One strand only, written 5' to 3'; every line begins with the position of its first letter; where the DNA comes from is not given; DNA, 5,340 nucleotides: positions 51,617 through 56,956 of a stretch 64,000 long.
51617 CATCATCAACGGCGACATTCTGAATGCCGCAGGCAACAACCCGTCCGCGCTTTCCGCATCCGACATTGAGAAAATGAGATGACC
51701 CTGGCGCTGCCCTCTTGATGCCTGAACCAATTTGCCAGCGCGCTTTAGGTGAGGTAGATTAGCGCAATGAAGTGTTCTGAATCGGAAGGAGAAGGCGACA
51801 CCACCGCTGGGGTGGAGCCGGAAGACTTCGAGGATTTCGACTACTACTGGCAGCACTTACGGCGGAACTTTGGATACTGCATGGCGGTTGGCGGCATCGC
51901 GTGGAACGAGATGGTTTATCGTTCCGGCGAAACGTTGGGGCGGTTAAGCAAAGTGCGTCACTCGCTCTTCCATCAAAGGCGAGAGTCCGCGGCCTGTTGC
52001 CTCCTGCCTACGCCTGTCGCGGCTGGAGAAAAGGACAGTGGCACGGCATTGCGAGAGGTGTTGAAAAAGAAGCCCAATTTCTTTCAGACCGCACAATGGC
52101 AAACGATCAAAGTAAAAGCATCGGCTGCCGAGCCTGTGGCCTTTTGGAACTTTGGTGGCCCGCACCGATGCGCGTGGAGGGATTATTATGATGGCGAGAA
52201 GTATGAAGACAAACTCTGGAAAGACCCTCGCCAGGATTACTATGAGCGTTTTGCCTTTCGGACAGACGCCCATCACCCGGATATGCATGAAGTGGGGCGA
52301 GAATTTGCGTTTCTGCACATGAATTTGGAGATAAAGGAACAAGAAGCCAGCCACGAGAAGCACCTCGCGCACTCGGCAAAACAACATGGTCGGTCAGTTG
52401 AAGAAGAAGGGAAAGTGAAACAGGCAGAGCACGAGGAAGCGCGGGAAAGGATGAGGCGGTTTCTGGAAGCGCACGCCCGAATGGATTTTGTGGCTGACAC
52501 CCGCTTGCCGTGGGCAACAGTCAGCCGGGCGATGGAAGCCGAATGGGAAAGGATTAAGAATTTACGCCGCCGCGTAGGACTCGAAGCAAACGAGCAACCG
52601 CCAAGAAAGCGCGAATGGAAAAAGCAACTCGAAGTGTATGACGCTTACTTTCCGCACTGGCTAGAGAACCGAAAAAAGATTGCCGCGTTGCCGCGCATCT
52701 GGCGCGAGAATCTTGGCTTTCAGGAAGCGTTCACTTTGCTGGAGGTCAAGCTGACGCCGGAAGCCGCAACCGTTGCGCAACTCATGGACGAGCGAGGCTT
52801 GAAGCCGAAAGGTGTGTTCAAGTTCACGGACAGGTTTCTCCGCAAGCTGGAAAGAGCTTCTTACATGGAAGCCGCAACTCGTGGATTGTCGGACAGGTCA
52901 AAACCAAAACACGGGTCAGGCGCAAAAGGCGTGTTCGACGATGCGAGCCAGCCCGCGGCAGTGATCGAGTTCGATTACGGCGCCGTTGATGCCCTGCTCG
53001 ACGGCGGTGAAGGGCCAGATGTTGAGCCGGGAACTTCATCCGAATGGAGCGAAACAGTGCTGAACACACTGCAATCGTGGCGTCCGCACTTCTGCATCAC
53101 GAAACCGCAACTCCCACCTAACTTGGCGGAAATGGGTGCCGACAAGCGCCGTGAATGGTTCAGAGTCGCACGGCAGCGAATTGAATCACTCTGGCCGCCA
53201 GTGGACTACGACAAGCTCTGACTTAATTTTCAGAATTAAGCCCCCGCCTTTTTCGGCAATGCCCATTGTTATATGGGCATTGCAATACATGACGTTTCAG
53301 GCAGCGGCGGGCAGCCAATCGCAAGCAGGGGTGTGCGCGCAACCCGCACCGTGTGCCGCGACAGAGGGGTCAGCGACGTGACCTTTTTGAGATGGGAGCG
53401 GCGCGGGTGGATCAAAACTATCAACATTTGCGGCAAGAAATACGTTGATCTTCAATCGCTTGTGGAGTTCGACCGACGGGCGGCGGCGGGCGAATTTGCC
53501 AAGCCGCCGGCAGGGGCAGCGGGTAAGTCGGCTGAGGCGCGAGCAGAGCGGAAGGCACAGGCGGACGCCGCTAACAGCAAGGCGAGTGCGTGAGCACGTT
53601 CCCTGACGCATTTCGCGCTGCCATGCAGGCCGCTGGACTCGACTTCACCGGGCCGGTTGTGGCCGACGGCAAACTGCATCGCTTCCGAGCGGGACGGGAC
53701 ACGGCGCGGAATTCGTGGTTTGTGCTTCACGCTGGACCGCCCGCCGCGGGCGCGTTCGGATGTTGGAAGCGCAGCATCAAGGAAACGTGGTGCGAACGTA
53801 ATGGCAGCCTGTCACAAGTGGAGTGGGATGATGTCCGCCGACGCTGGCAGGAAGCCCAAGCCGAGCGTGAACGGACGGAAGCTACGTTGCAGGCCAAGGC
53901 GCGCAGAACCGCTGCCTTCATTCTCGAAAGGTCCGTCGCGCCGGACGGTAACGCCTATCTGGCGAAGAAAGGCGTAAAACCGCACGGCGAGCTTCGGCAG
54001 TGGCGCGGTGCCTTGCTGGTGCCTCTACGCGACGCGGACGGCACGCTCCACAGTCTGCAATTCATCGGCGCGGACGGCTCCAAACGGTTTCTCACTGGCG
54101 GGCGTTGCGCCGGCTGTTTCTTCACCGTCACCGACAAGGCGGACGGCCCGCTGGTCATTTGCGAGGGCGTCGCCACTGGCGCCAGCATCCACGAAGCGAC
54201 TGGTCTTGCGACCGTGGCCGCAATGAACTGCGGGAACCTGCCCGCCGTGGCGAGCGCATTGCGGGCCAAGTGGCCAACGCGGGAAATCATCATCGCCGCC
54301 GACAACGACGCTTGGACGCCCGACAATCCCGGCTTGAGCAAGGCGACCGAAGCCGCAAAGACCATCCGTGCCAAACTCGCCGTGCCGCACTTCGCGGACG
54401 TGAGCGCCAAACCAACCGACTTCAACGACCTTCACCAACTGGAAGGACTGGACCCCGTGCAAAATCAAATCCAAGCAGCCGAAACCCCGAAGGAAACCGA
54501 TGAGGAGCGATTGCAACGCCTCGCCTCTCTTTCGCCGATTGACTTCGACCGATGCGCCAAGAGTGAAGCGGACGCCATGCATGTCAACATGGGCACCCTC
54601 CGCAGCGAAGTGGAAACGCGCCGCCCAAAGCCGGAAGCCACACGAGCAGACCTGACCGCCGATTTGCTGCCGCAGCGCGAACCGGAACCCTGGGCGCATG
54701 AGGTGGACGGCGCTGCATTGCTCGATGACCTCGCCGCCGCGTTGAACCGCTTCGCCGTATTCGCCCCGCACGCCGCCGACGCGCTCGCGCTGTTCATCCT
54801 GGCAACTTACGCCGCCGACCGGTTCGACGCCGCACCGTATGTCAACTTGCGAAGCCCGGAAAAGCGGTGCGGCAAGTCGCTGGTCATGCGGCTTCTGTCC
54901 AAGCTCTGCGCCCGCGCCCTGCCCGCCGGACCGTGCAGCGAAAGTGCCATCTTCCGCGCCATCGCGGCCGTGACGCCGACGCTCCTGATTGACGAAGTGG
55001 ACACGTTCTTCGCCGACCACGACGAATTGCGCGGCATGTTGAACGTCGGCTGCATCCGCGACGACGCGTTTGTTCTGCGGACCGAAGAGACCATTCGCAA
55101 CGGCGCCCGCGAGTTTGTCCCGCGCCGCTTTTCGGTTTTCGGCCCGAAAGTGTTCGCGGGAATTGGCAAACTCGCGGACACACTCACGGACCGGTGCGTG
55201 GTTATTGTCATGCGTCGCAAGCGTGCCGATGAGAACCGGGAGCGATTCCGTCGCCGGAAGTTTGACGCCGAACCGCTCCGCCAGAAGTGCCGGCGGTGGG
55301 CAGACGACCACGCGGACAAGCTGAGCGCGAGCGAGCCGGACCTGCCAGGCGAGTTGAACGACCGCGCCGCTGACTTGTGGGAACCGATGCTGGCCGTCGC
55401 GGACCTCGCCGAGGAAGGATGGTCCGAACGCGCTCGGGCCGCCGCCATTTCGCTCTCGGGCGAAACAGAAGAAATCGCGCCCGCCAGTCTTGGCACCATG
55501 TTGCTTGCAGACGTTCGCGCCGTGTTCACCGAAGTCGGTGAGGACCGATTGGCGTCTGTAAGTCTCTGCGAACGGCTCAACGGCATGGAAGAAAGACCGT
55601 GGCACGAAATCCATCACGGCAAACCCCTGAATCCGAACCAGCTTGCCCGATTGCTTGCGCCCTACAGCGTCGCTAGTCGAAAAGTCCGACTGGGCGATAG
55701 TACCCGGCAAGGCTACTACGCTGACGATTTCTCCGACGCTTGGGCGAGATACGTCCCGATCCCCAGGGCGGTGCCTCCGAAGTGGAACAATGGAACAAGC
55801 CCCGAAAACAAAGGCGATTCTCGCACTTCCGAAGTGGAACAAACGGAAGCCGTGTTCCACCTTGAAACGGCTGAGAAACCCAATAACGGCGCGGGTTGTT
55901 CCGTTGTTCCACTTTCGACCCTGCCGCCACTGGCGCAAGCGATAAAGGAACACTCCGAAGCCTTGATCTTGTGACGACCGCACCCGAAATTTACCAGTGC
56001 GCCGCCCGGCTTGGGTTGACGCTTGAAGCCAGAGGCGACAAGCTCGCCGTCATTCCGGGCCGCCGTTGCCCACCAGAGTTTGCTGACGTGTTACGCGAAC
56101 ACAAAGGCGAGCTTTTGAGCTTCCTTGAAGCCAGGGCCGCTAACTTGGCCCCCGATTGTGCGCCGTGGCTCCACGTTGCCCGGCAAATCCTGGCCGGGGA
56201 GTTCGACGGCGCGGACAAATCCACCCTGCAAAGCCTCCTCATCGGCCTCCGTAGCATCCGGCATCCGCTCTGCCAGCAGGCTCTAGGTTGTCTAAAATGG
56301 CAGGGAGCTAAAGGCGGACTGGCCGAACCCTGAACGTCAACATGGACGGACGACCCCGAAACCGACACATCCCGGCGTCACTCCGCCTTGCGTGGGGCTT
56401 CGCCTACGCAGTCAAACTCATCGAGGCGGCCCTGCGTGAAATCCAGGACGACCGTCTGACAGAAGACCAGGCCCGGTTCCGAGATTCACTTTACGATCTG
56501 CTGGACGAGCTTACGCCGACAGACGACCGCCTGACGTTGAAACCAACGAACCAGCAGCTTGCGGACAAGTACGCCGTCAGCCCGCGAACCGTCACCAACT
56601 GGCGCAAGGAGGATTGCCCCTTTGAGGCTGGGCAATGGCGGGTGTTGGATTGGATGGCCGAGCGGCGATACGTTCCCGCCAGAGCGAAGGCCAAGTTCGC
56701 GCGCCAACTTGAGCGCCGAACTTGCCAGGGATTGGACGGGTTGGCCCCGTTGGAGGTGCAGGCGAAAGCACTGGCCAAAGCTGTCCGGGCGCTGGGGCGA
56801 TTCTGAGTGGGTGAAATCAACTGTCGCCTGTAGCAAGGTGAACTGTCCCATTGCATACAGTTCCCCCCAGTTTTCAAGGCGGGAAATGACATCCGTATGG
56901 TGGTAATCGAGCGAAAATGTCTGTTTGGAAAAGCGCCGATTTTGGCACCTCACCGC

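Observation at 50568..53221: AAA+ ATPase plus 484-aa orphan protein in the cargo slot of the element: candidate undescribed defence module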

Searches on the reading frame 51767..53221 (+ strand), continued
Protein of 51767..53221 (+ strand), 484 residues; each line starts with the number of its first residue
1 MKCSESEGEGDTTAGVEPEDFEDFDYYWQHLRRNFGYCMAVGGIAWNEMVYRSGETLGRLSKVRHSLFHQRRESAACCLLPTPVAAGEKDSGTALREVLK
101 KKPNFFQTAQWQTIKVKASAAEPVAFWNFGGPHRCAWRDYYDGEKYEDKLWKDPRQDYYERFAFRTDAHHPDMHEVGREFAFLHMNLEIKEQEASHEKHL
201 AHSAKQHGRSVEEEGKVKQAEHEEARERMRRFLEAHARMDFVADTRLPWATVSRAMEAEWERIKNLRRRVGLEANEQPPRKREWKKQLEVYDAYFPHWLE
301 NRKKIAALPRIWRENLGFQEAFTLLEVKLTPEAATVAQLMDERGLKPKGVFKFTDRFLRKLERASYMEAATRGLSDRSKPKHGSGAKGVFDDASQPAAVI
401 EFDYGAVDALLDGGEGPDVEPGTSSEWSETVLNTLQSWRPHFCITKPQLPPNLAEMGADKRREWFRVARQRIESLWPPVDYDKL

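Call 68: fold_search(model_id=the predicted structure, library=viral)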
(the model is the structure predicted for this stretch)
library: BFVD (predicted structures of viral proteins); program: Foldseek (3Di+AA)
matches with E <= 10: 67; with E <= 0.001: 0
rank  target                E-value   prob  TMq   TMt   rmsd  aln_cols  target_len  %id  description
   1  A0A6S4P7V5            1.4e-01  0.10  0.12  0.07  29.8       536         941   12  Chromosome segregation ATPase-like protein [uncultured phage_MedDCM-OCT-S37-C6]
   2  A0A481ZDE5            8.2e-01  0.08  0.11  0.14  32.4       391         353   14  ribonucleoside-diphosphate reductase [Pithovirus LCPAC404]
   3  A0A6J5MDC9            1.0e+00  0.04  0.11  0.08  27.2       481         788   11  Uncharacterized protein [uncultured Caudovirales phage]
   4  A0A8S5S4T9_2          1.2e+00  0.03  0.09  0.06  36.6       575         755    9  Minor tail protein [Siphoviridae sp. ctiV651]
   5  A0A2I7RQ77            1.8e+00  0.01  0.06  0.04  29.8       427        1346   14  (no name in the UniProt tables at hand)
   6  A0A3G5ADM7            2.0e+00  0.03  0.11  0.12  26.3       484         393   10  Uncharacterized protein [Satyrvirus sp.]
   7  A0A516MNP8            2.2e+00  0.04  0.14  0.07  26.0       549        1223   10  (no name in the UniProt tables at hand)
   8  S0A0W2                2.3e+00  0.03  0.12  0.11  31.8       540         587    9  Putative tail length tape measure protein [Cellulophaga phage phi18:2]
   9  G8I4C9                2.4e+00  0.06  0.11  0.05  24.6       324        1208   12  Tapemeasure protein [Mycobacterium phage DS6A]
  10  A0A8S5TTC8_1          2.5e+00  0.02  0.11  0.05  34.4       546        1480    9  NlpC/P60 family [Siphoviridae sp. ct5jB2]
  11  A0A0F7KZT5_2          2.5e+00  0.02  0.11  0.05  39.5       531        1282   14  Helicase ATP-binding domain-containing protein [uncultured marine virus]
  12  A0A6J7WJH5            2.7e+00  0.02  0.09  0.07  36.0       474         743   11  Uncharacterized protein [uncultured Caudovirales phage]
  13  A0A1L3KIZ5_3          2.8e+00  0.02  0.08  0.04  26.9       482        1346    9  Replicase polyprotein 1ab [Wenling nido-like virus 1]
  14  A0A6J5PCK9            2.8e+00  0.01  0.09  0.09  31.9       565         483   10  Large polyvalent protein associated domain-containing protein [uncultured Caudovirales phage]
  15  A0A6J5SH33            2.9e+00  0.04  0.13  0.09  35.6       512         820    9  Uncharacterized protein [uncultured Caudovirales phage]
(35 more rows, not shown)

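Call 83: search_protein_families(library=pfam, proteins=[L011:7005-8591:+, L021:3206-4081:+, L012:4837-5910:+, L049:10056-11006:+, L041:2157-2507:+], max_evalue=0.1)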
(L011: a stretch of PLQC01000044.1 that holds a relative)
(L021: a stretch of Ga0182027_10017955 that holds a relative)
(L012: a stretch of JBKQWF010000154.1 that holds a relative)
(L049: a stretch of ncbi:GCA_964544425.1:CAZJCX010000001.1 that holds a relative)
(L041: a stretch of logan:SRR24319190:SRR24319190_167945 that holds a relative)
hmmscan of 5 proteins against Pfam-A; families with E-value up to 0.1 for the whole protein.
L011:7005-8591:+ (528 aa): 4 families
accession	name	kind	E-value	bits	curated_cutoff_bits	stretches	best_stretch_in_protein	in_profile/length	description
PF21247.3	Fic-like_C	-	1.1e-15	57.7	27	1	459-511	12-64/64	Filamentation induced by cAMP protein Fic-like, C-terminal domain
PF04326.19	SLFN_AlbA_2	-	1.1e-13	52.2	25.3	1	24-152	1-117/118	Schlafen, AlbA_2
PF13749.12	HATPase_c_4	-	9.6e-12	45.2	26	1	328-410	3-84/89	Putative ATP-dependent DNA helicase recG C-terminal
PF14947.12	HTH_45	-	0.082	13.4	25.5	0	449-519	6-67/77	Winged helix-turn-helix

L021:3206-4081:+ (291 aa): 6 families
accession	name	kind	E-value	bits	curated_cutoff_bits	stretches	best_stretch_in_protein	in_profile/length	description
PF13412.12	HTH_24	-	8e-05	22.6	21.9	1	68-97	19-48/48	Winged helix-turn-helix DNA-binding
PF13545.12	HTH_Crp_2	-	0.0054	17.1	27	1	66-111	22-63/70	Crp-like helix-turn-helix domain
PF24034.1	DUF7343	-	0.01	16.1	27.6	1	68-97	20-49/62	Domain of unknown function (DUF7343)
PF01206.22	TusA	-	0.049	13.9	28.6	1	82-121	16-55/70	Sulfurtransferase TusA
PF21023.2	DENR_N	-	0.056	13.5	25.3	0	277-288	19-30/37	DENR, N-terminal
PF13560.12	HTH_31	-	0.058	14.2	27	0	62-87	10-35/64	Helix-turn-helix domain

L012:4837-5910:+ (357 aa): 0 families

L049:10056-11006:+ (316 aa): 0 families

L041:2157-2507:+ (116 aa): 3 families
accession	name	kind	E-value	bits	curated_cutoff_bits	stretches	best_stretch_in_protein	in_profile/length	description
PF08281.18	Sigma70_r4_2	-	4.7e-05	23.4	25.7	1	36-75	2-41/54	Sigma-70, region 4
PF04545.22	Sigma70_r4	-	0.00022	21.1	24.1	1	43-89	3-48/50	Sigma-70, region 4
PF07750.17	GcrA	-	0.077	13.8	26.9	0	57-86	15-44/155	GcrA cell cycle regulator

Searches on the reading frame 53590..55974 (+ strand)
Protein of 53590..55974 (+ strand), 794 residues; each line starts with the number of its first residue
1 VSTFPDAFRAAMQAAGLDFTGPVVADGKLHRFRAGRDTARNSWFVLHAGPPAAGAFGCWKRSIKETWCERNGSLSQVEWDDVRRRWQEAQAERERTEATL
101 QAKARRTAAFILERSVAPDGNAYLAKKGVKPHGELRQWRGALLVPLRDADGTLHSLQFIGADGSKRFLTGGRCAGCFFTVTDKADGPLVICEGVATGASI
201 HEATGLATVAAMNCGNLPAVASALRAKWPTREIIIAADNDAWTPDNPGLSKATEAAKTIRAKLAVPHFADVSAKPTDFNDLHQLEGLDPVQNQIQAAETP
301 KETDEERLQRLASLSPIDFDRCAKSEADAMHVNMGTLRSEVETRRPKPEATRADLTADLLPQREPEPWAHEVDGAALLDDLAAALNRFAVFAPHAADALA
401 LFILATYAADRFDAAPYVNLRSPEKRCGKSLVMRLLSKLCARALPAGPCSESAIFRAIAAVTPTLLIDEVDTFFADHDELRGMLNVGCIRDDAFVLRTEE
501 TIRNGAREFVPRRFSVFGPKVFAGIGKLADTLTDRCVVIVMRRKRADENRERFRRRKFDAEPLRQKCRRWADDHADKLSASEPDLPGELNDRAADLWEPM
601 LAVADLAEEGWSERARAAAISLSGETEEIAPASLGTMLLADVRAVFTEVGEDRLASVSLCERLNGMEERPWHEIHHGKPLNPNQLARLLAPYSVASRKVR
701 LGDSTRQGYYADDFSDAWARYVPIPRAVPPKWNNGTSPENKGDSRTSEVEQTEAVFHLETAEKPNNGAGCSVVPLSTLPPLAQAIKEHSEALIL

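Call 7: search_protein_families(library=padloc, proteins=[window:53590-55974:+], max_evalue=0.01)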
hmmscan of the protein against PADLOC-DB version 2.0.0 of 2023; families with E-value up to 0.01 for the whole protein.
window:53590-55974:+ (794 aa): 0 families

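Call 8: search_protein_families(library=pfam, proteins=[window:53590-55974:+], max_evalue=0.01)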
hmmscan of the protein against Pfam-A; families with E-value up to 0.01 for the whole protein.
window:53590-55974:+ (794 aa): 4 families
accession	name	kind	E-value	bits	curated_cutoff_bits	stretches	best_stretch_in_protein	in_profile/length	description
PF12307.13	DUF3631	-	1.2e-49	169.4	24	1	541-721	2-182/182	Protein of unknown function (DUF3631)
PF13362.12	Toprim_3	-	9.1e-14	52.1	27.2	1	188-286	2-93/95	Toprim domain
PF13662.12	Toprim_4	-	1.1e-05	25.9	25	1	188-259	3-74/85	Toprim domain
PF01751.28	Toprim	-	0.0098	16.5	23.1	0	188-240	2-66/96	Toprim domain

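Call 9: search_protein_families(library=ncbifam, proteins=[window:53590-55974:+], max_evalue=0.01)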
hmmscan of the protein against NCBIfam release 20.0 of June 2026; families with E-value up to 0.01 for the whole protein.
window:53590-55974:+ (794 aa): 0 families

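Call 11: search_protein_families(library=phrogs, proteins=[window:53590-55974:+], max_evalue=0.01)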
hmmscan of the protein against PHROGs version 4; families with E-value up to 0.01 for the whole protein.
window:53590-55974:+ (794 aa): 7 families
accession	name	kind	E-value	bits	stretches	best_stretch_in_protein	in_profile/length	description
phrog_2249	-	DNA, RNA and nucleotide metabolism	1.3e-75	256.6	1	26-417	37-415/802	DNA primase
phrog_35358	-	DNA, RNA and nucleotide metabolism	1.6e-54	186.3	1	12-301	15-364/968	DNA primase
phrog_4913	-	DNA, RNA and nucleotide metabolism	2.7e-26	92.7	1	78-338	131-420/1290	replication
phrog_510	-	DNA, RNA and nucleotide metabolism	3e-23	83.4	1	77-307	104-372/667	DNA primase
phrog_25777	-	DNA, RNA and nucleotide metabolism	2.3e-19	70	1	21-267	70-327/907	DNA primase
phrog_1139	-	DNA, RNA and nucleotide metabolism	1.7e-17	63.7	1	142-297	140-296/895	DNA primase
phrog_239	-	DNA, RNA and nucleotide metabolism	0.0041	17.1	1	38-300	33-315/801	DNA primase/helicase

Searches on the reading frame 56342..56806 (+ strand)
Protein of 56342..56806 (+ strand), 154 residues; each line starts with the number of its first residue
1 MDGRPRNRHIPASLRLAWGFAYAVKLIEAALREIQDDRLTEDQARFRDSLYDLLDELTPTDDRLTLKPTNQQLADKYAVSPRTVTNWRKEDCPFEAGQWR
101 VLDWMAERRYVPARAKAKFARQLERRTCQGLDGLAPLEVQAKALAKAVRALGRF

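Call 62: search_protein_families(library=pfam, proteins=[window:56342-56806:+], max_evalue=0.01)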
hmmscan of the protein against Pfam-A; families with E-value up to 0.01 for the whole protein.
window:56342-56806:+ (154 aa): 1 family
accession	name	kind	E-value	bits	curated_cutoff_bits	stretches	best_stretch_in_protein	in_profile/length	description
PF13384.12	HTH_23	-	0.0071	16.6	24.6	0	69-89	19-39/50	Homeodomain-like domain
